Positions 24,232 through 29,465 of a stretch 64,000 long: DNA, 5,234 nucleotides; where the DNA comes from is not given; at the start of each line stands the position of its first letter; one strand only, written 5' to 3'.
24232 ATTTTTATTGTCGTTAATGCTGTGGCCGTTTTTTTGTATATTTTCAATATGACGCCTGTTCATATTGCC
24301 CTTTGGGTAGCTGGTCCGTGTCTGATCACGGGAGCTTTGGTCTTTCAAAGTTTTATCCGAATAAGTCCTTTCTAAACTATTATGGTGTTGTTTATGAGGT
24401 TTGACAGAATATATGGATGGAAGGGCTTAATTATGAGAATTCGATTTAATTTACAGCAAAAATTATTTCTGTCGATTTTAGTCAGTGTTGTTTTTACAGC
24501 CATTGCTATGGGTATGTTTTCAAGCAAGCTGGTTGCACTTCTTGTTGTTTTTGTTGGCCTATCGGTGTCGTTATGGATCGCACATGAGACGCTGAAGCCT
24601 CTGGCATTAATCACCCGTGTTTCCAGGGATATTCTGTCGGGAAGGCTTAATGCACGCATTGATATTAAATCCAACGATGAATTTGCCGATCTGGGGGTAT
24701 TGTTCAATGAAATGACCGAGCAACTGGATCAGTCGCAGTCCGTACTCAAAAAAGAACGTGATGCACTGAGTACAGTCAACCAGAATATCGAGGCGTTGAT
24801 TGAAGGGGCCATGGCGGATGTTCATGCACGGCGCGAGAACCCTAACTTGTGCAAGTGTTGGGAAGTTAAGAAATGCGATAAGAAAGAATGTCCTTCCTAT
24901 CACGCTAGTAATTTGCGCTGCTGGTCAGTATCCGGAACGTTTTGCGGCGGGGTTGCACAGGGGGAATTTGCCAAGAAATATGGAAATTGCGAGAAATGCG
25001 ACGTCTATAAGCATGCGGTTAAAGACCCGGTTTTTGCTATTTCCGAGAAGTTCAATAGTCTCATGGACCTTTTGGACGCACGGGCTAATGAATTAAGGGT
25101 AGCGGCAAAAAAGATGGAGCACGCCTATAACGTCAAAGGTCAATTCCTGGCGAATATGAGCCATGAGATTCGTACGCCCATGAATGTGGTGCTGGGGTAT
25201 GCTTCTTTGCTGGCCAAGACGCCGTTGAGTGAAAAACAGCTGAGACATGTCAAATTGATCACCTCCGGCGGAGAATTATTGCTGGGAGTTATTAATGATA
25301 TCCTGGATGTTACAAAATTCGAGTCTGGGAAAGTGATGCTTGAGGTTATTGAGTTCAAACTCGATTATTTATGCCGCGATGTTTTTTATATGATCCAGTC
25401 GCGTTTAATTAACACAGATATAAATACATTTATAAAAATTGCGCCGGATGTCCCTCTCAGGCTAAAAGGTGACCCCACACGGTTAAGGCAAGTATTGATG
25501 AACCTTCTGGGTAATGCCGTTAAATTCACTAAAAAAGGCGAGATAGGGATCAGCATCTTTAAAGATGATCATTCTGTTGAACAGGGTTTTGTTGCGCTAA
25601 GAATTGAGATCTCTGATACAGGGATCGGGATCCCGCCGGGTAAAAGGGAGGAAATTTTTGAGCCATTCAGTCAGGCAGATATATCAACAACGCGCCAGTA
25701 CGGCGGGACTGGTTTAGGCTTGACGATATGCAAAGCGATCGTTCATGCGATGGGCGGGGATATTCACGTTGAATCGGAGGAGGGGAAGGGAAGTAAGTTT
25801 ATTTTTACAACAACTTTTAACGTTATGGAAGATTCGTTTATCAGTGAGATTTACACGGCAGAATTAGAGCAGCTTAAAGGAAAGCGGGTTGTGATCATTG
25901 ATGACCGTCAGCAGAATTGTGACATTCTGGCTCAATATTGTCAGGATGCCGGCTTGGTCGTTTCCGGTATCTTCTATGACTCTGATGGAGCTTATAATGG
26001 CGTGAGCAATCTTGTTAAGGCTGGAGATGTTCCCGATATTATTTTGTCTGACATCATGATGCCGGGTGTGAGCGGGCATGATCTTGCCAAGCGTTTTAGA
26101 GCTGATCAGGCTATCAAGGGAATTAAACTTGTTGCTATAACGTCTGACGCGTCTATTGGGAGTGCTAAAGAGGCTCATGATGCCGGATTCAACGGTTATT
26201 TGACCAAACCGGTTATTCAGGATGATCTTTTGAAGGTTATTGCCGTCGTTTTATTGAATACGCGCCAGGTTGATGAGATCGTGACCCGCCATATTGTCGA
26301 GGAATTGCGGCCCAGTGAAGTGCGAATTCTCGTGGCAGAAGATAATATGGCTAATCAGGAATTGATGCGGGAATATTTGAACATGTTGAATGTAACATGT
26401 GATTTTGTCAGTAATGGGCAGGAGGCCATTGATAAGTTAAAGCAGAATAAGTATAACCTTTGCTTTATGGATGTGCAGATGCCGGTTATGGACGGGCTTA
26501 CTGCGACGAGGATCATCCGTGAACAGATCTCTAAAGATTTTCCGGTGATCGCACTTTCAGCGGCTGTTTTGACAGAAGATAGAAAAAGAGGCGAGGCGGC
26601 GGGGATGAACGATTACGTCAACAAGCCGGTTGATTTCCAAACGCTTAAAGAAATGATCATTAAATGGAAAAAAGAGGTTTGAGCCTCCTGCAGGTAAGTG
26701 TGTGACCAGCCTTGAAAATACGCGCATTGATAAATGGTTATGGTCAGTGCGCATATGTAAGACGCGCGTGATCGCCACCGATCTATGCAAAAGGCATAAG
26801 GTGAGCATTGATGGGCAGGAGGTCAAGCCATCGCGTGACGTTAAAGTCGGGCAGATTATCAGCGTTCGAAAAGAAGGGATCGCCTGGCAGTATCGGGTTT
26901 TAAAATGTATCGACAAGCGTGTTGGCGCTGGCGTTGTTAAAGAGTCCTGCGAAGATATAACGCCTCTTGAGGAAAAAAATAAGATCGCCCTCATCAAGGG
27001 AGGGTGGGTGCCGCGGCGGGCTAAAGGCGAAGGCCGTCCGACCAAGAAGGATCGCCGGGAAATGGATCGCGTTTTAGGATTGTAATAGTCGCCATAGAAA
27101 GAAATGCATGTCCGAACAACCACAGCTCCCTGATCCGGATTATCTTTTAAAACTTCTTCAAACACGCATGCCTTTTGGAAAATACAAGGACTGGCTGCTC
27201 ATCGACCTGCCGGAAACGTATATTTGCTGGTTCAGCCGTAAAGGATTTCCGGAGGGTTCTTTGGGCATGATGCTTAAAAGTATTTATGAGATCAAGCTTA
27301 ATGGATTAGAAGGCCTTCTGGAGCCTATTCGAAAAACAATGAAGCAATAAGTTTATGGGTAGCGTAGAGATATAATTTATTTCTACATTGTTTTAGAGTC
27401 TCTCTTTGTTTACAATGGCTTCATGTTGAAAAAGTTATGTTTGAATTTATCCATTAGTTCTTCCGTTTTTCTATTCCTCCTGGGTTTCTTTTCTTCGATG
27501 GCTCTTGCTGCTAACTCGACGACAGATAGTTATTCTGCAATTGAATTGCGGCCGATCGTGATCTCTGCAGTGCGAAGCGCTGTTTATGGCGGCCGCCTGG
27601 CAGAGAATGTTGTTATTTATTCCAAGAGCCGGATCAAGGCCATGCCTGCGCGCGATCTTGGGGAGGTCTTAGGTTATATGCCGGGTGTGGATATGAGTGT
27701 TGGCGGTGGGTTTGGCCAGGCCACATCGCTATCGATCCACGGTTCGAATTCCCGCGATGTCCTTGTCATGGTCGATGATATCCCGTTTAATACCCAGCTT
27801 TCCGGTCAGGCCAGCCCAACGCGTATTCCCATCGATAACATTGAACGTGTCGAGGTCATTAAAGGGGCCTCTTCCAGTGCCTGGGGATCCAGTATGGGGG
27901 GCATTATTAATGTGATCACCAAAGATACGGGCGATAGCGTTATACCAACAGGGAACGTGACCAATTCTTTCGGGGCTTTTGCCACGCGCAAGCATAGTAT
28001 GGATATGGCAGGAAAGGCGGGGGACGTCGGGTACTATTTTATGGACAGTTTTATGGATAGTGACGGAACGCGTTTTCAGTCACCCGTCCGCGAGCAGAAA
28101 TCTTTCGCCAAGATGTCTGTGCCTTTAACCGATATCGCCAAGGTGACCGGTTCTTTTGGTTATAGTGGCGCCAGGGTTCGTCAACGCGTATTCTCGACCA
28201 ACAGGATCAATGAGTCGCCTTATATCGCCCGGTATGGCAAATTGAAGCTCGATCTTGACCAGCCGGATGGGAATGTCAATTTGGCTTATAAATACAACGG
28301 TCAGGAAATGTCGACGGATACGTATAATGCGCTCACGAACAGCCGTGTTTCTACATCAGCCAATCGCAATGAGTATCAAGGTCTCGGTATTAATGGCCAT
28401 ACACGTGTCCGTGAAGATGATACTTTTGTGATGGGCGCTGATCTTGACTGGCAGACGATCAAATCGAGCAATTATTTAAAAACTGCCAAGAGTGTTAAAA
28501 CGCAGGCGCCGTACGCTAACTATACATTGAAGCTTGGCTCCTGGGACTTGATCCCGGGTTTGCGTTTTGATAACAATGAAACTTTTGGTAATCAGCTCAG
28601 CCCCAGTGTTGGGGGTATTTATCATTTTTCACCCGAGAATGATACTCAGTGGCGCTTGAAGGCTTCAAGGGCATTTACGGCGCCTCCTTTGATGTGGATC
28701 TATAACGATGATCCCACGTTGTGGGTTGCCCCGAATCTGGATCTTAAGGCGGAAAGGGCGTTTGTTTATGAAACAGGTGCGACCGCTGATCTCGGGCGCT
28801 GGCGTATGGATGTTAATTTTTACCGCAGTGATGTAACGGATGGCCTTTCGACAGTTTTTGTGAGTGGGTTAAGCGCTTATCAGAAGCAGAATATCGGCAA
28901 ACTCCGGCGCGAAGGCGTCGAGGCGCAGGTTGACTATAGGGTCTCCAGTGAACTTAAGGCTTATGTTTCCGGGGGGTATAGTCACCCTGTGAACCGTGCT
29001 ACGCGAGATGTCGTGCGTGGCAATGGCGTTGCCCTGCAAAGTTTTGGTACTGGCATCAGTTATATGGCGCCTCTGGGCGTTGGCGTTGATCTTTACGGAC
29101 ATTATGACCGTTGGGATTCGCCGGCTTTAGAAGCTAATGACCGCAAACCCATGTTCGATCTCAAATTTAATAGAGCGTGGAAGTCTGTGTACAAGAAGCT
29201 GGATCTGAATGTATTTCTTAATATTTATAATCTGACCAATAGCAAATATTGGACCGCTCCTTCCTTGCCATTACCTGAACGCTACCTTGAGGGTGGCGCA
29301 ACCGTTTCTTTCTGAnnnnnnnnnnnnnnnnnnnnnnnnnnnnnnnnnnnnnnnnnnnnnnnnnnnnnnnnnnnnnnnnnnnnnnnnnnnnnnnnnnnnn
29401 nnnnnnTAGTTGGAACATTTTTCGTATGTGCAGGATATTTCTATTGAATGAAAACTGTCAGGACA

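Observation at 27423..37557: Produce, export, sense and re-import module around an rSAM/SPASM maturase, resembling a RiPP-derived metallophore or signal locus with no annotated precursor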

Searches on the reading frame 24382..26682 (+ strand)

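Call 30: search_protein_families(library=pfam, proteins=[window:24382-26682:+], max_evalue=0.00001)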
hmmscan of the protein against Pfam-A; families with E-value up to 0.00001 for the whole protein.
window:24382-26682:+ (766 aa): 4 families
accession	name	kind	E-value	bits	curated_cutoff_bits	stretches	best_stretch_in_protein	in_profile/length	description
PF00072.30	Response_reg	-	1.7e-45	154.1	30.2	2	649-759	1-110/111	Response regulator receiver domain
PF02518.31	HATPase_c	-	1.6e-31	109.5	26.4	1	363-476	1-106/111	Histidine kinase-, DNA gyrase B-, and HSP90-like ATPase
PF00512.31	HisKA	-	5.2e-18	65.3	26.9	1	252-316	2-66/66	His Kinase A (phospho-acceptor) domain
PF00672.30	HAMP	-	1e-10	42.2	25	1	65-116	1-52/53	HAMP domain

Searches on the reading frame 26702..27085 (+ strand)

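Call 30: search_protein_families(library=pfam, proteins=[window:26702-27085:+], max_evalue=0.00001)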
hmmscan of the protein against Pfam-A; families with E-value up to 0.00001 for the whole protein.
window:26702-27085:+ (127 aa): 1 family
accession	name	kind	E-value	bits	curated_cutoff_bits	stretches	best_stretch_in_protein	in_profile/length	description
PF01479.30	S4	-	1.6e-09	37.8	22.8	1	8-53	2-48/48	S4 domain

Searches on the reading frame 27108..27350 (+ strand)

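Call 18: search_protein_families(library=ncbifam, proteins=[window:27108-27350:+], max_evalue=10)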
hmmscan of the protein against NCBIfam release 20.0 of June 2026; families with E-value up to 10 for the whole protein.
window:27108-27350:+ (80 aa): 2 families
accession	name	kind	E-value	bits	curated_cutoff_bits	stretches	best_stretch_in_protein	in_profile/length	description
NF004963.0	PRK06309.1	equivalog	0.00017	21.3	245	1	19-46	184-211/232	DNA polymerase III subunit epsilon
NF004964.0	PRK06310.1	equivalog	0.00026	20.5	236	1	19-52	191-224/250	DNA polymerase III subunit epsilon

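Call 19: search_protein_families(library=pfam, proteins=[window:27108-27350:+], max_evalue=10)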
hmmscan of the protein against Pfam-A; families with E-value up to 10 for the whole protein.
window:27108-27350:+ (80 aa): 1 family
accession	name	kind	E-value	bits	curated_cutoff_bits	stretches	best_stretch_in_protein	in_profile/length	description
PF12843.12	QSregVF_b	-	2.8e-30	104.4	22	1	10-74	2-66/66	Putative quorum-sensing-regulated virulence factor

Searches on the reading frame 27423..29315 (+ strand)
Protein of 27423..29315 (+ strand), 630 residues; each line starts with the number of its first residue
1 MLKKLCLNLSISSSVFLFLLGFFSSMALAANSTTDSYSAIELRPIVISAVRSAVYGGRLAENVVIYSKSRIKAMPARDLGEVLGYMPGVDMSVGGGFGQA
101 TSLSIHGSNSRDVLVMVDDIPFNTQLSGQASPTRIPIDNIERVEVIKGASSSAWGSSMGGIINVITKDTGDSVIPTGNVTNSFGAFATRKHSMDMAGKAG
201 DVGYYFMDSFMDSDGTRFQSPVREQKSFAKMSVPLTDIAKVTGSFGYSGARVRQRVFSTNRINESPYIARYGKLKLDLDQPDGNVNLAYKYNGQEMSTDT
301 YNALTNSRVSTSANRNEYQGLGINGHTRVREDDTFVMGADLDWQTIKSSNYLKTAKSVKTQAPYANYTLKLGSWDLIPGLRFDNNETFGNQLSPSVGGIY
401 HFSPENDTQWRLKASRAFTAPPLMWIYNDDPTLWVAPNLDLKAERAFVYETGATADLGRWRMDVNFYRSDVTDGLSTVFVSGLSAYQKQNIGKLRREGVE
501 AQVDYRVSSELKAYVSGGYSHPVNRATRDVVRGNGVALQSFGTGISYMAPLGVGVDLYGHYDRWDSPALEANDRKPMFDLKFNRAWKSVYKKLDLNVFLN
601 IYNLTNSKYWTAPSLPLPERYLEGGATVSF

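Call 3: search_protein_families(library=pfam, proteins=[window:27423-29315:+])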
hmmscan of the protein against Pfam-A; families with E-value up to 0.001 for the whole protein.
window:27423-29315:+ (630 aa): 3 families
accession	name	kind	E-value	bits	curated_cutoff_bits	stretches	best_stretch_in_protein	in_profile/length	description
PF00593.30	TonB_dep_Rec_b-barrel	-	1e-28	101.8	27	1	264-604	55-436/436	TonB dependent receptor-like, beta-barrel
PF07715.20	Plug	-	1.8e-21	77.1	23.9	1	61-160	7-106/107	TonB-dependent Receptor Plug Domain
PF14905.12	OMP_b-brl_3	-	1.3e-06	28.2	27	1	358-611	112-380/408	Outer membrane protein beta-barrel family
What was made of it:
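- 27423..29315 (+): TonB-dependent outer-membrane receptor, 630 aa, with no N-terminal signalling extension. Proposed to let the mature peptide back into the periplasm. Plug 1.8e-21 and barrel 1e-28 (call 3).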

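Call 4: search_protein_families(library=ncbifam, proteins=[window:27423-29315:+])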
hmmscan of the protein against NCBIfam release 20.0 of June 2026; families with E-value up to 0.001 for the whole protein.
window:27423-29315:+ (630 aa): 23 families
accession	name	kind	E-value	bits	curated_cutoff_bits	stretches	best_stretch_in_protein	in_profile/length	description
TIGR01779.1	TonB-B12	equivalog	1.5e-40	139.3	599.7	2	25-209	12-194/614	TonB-dependent vitamin B12 receptor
TIGR01785.1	TonB-hemin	subfamily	1.2e-32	113.2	316.85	1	43-630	2-677/677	TonB-dependent heme/hemoglobin receptor family protein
TIGR01786.1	TonB-hemlactrns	subfamily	4.8e-32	111.1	323.75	2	63-173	25-140/719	TonB-dependent hemoglobin/transferrin/lactoferrin family receptor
NF007926.1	PRK10641.1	equivalog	6.3e-29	101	836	2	43-186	28-174/617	TonB-dependent vitamin B12 receptor BtuB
TIGR01783.1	TonB-siderophor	subfamily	3.5e-22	78.8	223.5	2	60-200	3-139/649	TonB-dependent siderophore receptor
NF010048.1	PRK13524.1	subfamily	3.5e-19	68.8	493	2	59-173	53-182/744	FepA family TonB-dependent siderophore receptor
NF041535.1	TonB_rec_PqqU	equivalog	3.5e-19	68.6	1200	1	68-245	26-212/676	TonB-dependent receptor PqqU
NF010051.0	PRK13528.1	subfamily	1e-16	60.4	583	2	64-172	55-177/727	FepA family TonB-dependent siderophore receptor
NF049944.1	TonB_dep_PUIUD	equivalog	2.2e-16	59.3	850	1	99-233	99-239/686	TonB-dependent receptor, PUIUD motif-type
NF010010.0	PRK13483.1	equivalog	1.7e-15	56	927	2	40-170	31-166/660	ligand-gated channel protein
NF049945.1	TonB_dep_FCYXU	equivalog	5.3e-14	51.7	825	1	104-207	99-209/697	TonB-dependent receptor, FCYXU motif-type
NF053590.1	TonB_dep_TOL0244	equivalog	1.1e-13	50.6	645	1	133-512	105-484/604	TOL_0244 family TonB-dependent receptor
NF010038.0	PRK13513.1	equivalog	1.2e-12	47.3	942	1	60-172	53-170/659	ligand-gated channel protein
NF049947.1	TonB_dep_PCPU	exception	1.6e-12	46.4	800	1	30-228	24-227/685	TonB-dependent receptor, PCPU motif-type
NF050067.1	TonBEntbctnRecCfrA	equivalog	1.7e-12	46.5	1200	1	60-171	44-162/698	TonB-dependent ferric enterobactin receptor CfrA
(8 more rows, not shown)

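Call 28: search_solved_structures(query=window:27423-29315:+, max_evalue=0.00001)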
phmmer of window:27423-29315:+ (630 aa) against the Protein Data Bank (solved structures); distinct sequences matched with E-value up to 0.00001: 23.
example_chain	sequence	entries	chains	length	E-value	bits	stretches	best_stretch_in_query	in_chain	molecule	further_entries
3rgn_A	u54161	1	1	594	1.5e-17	67.1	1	65-186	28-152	Vitamin B12 transporter BtuB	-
3rgm_A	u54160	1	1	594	1.9e-17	66.8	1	65-185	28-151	Vitamin B12 transporter BtuB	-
3m8b_A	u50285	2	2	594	3.6e-17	65.9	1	67-186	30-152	Vitamin B12 transporter btuB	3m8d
2gsk_A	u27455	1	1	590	3.7e-17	65.8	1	65-186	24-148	Vitamin B12 transporter btuB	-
1nqe_A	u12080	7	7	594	3.8e-17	65.8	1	65-186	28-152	Vitamin B12 receptor | Vitamin B12 transporter btuB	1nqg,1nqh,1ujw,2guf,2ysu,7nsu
1nqf_A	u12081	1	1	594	4.4e-17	65.6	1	65-186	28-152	Vitamin B12 receptor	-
6tji_A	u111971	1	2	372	1.6e-15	60.5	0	396-438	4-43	Cake10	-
6v81_A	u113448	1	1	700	7.5e-14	54.9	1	61-243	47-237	Probable TonB-dependent receptor YncD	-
6tjh_A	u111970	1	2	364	8.4e-14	54.7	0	395-438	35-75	Cake9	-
9c4o_A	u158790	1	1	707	1.5e-13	53.9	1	62-243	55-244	Pyrroloquinoline quinone transporter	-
6tjg_A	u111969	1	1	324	3e-12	49.6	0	395-438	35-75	Cake8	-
2hdf_A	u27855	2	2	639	4e-12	49.2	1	63-176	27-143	Colicin I receptor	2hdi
9nn6_A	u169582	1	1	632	4.1e-12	49.2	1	63-176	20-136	Colicin I receptor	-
8the_A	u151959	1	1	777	7.3e-12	48.3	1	38-179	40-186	Heme/hemoglobin uptake outer membrane receptor PhuR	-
6r1f_A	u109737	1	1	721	4.6e-11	45.7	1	64-176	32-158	Ferric enterobactin receptor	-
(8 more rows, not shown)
